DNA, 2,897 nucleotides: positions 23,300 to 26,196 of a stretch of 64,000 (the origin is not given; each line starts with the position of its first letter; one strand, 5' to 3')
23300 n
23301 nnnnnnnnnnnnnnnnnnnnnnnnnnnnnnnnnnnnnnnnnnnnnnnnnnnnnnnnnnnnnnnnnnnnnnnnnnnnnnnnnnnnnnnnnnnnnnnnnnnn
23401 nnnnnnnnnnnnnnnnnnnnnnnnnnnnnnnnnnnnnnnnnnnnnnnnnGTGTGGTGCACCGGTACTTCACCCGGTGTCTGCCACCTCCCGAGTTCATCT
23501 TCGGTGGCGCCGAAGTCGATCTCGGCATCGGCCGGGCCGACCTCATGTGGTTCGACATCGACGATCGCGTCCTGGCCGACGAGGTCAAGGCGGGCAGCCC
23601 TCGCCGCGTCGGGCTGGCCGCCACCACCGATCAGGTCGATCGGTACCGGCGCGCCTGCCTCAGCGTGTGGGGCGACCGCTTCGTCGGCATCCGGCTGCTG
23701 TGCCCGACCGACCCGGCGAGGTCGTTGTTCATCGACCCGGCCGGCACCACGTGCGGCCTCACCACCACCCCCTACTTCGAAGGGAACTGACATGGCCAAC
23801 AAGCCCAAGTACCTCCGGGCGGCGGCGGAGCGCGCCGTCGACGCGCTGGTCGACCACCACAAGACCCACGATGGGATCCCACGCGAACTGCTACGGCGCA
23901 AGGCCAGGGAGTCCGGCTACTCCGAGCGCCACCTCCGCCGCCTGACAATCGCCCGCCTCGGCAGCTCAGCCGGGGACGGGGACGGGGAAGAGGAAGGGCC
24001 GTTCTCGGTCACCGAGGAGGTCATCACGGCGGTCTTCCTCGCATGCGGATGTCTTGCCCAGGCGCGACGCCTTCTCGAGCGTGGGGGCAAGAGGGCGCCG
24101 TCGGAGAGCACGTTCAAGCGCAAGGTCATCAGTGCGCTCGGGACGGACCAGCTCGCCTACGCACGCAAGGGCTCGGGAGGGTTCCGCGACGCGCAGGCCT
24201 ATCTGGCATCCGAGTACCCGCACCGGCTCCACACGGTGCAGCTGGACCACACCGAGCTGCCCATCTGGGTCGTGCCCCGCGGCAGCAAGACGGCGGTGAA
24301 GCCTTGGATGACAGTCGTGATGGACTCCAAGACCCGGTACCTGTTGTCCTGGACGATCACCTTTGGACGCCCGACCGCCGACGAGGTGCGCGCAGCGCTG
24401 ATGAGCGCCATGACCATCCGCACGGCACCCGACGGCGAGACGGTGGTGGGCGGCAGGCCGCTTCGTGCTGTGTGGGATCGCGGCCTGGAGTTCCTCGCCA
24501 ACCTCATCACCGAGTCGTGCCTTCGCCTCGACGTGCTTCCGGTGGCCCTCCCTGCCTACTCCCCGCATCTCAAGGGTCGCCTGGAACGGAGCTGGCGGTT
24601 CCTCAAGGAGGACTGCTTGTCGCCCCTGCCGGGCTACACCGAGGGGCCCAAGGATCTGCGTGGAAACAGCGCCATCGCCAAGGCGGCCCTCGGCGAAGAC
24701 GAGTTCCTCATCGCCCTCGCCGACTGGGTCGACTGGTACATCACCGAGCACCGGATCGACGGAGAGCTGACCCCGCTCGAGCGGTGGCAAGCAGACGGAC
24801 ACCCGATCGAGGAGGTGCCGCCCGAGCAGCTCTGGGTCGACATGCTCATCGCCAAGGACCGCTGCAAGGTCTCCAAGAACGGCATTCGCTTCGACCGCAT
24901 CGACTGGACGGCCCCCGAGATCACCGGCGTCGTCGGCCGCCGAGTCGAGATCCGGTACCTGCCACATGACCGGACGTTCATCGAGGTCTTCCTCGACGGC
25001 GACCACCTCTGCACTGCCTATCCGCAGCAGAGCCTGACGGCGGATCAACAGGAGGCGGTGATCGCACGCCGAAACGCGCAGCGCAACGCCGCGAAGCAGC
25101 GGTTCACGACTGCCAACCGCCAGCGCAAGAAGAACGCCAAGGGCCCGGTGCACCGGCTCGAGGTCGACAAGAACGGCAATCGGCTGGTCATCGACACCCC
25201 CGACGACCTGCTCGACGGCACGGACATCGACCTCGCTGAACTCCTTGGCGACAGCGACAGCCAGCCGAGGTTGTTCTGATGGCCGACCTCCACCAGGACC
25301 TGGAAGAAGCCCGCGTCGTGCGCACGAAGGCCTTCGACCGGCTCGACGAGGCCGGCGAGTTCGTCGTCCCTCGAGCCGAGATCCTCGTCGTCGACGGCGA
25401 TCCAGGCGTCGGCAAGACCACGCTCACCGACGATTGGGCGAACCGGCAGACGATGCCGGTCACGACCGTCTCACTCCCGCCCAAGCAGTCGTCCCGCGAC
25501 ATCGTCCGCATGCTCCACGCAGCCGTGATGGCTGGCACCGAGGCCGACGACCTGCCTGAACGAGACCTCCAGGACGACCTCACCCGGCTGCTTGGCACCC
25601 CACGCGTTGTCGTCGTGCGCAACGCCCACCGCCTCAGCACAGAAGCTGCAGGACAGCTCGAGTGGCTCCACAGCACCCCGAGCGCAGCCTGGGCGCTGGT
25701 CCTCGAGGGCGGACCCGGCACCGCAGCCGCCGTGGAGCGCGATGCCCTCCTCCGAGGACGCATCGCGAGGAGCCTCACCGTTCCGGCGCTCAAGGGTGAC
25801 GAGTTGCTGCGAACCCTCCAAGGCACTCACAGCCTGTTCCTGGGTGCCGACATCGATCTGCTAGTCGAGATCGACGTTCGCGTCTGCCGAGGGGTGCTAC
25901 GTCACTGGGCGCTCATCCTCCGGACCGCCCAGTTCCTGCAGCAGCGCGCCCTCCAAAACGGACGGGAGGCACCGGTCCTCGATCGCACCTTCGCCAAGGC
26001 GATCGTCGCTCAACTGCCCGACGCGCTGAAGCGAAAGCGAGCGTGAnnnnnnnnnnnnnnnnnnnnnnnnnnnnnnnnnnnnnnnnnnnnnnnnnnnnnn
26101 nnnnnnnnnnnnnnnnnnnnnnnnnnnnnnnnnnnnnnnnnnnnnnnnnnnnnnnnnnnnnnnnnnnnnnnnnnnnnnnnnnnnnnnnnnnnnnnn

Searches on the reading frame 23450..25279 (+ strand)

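Call 64: search_protein_families(library=pfam, proteins=[window:23450-25279:+], max_evalue=0.001)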
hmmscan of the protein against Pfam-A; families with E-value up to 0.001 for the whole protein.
window:23450-25279:+ (609 aa): 2 families
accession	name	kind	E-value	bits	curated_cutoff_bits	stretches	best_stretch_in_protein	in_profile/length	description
PF09299.17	Mu-transpos_C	-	9.1e-10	38.8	21.7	1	465-522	3-61/61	Mu transposase, C-terminal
PF00665.32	rve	-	3.2e-05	24.6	32.6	1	264-372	9-102/102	Integrase core domain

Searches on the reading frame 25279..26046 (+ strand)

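Call 64: search_protein_families(library=pfam, proteins=[window:25279-26046:+], max_evalue=0.001)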
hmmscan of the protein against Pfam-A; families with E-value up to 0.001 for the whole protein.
window:25279-26046:+ (255 aa): 2 families
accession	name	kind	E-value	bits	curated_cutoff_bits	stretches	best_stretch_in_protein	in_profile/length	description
PF13401.12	AAA_22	-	2.3e-10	41.3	27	1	33-134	5-108/130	AAA domain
PF13191.12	AAA_16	-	2.4e-05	25.4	32.6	1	15-136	5-161/167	AAA ATPase domain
